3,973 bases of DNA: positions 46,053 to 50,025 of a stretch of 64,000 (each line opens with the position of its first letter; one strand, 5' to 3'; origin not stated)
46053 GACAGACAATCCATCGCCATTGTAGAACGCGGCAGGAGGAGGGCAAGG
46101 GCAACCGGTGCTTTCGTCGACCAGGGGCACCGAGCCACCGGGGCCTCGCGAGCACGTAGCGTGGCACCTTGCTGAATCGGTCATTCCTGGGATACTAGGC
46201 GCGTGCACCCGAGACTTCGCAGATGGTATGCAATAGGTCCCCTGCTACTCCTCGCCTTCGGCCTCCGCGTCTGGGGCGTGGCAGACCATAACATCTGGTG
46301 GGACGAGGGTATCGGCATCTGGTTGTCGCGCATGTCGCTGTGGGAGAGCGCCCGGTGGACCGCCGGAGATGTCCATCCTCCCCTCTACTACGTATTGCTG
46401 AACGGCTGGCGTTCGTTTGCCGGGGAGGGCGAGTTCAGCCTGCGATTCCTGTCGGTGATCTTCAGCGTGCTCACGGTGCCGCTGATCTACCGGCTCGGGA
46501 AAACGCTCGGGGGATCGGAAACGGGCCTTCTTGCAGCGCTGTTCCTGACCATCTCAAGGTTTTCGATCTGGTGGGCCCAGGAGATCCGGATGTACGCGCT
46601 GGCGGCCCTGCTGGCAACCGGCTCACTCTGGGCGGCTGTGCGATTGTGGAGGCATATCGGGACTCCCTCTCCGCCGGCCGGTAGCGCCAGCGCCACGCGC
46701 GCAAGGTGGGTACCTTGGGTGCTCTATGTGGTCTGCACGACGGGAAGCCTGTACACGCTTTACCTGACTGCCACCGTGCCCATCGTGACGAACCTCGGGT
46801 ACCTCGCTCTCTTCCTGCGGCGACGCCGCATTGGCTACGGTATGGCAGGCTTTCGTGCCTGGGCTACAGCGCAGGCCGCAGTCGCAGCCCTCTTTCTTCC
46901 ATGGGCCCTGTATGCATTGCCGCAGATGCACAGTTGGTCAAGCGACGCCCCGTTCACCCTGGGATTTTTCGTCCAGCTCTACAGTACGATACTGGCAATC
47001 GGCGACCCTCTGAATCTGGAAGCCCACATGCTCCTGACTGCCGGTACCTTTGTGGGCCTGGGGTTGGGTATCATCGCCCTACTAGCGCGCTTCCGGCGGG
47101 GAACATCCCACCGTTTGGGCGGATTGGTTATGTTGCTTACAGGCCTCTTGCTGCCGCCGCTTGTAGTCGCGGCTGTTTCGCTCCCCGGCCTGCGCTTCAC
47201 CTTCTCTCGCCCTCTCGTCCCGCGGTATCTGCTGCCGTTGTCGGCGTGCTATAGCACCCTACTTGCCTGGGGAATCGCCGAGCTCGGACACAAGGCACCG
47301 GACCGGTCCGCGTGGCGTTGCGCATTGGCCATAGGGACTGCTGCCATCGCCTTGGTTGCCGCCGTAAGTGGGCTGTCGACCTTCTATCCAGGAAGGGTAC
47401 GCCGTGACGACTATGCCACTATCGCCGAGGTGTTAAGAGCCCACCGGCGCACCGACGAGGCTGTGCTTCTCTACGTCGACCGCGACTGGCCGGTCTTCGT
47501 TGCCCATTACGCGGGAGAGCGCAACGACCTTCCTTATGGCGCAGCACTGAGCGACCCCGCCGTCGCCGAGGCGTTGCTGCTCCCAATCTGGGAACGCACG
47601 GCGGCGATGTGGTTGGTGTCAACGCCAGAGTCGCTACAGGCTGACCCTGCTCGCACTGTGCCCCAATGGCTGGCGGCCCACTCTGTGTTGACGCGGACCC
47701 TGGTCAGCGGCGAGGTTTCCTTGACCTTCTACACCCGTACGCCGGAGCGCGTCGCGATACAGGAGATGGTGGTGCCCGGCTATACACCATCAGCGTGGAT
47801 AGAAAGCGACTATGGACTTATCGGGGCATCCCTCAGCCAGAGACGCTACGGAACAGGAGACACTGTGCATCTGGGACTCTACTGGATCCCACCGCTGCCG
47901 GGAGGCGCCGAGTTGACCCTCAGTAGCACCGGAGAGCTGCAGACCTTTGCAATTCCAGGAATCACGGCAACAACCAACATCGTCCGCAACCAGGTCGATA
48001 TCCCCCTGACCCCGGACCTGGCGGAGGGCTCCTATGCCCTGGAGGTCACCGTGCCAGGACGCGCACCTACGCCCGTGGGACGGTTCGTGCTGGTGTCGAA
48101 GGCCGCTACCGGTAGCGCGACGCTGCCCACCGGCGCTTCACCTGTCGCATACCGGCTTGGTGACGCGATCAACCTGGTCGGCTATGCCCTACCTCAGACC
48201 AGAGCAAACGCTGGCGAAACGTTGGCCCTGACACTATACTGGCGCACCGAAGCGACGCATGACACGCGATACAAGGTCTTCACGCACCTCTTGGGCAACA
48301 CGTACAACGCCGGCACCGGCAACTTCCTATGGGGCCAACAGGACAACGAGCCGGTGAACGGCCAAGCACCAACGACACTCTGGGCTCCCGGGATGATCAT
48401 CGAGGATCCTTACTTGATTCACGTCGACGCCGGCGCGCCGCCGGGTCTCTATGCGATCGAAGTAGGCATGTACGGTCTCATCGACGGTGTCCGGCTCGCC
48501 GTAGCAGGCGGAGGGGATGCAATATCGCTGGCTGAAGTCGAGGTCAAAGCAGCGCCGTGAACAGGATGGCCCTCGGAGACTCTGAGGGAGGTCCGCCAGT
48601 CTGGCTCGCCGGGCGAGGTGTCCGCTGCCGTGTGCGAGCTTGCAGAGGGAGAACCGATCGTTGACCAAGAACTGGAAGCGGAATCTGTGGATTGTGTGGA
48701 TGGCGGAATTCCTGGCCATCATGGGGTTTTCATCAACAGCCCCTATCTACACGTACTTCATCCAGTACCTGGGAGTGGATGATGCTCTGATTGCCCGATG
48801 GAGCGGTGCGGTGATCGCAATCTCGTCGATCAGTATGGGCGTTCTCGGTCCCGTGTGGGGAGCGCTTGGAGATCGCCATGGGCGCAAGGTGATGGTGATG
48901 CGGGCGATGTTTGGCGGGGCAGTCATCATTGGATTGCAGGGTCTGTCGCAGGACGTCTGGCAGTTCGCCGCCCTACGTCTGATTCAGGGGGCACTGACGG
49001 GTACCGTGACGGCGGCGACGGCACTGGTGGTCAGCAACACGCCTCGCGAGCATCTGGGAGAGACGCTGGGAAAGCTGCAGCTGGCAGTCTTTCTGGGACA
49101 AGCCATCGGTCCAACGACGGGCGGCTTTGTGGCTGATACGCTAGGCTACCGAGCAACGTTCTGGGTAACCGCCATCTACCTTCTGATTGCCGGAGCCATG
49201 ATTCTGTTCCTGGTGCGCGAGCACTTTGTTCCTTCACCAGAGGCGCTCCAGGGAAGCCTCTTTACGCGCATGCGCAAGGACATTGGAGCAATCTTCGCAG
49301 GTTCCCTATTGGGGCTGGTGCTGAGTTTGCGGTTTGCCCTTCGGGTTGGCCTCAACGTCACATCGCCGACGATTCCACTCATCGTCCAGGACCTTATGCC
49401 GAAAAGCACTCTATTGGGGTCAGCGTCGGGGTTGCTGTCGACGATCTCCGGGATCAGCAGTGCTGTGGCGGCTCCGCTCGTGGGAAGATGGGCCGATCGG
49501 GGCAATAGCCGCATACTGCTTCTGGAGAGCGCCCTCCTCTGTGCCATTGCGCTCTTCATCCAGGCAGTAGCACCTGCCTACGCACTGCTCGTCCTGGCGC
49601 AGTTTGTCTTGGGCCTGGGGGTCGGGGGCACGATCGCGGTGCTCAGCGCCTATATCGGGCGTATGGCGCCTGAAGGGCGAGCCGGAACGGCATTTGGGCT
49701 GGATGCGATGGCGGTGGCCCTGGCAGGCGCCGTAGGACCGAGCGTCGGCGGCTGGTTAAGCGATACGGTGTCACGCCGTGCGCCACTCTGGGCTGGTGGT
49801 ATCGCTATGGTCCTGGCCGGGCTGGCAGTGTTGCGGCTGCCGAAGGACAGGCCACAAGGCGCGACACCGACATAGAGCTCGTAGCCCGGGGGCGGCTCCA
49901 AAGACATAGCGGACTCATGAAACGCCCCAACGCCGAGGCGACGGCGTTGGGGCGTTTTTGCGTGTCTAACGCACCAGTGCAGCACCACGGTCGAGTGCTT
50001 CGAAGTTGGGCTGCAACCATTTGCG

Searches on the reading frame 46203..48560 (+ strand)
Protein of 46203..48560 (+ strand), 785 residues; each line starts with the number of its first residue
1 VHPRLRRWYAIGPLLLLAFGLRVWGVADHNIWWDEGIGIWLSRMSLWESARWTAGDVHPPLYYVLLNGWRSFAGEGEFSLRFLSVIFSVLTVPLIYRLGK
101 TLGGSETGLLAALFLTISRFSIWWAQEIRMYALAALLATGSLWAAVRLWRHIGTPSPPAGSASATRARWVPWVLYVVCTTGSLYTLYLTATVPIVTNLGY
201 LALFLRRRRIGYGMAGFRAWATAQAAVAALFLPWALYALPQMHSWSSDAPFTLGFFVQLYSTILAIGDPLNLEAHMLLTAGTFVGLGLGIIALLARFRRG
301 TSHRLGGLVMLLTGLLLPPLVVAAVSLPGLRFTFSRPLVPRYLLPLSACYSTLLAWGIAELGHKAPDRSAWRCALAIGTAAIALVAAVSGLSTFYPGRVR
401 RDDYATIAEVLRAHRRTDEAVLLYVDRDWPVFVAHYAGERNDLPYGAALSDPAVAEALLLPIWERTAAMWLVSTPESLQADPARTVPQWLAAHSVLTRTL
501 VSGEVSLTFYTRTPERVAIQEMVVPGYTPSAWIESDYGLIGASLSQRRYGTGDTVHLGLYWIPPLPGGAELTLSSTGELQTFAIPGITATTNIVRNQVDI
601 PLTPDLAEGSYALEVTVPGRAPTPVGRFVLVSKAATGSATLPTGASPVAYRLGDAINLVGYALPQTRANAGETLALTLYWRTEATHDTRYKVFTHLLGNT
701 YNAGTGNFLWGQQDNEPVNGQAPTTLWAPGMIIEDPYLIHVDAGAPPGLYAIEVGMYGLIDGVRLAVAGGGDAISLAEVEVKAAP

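Call 37: search_protein_families(library=pfam, proteins=[window:46203-48560:+], max_evalue=0.001)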
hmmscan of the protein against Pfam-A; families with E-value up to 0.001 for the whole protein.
window:46203-48560:+ (785 aa): 1 family
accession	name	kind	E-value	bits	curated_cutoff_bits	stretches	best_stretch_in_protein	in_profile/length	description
PF13231.12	PMT_2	-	2.5e-08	34.7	26.1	1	58-150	2-94/160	Dolichyl-phosphate-mannose-protein mannosyltransferase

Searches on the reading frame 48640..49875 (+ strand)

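Call 37: search_protein_families(library=pfam, proteins=[window:48640-49875:+], max_evalue=0.001)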
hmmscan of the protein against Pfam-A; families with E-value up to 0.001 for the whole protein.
window:48640-49875:+ (411 aa): 3 families
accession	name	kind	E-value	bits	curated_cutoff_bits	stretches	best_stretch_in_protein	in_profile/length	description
PF07690.21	MFS_1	-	2.1e-54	185.2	33.4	2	19-215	1-203/347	Major Facilitator Superfamily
PF00083.30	Sugar_tr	-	4.2e-15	56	22.3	2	262-388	47-179/452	Sugar (and other) transporter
PF12832.13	MFS_1_like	-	4.6e-10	39.5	25.2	1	18-175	214-372/373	MFS_1 like family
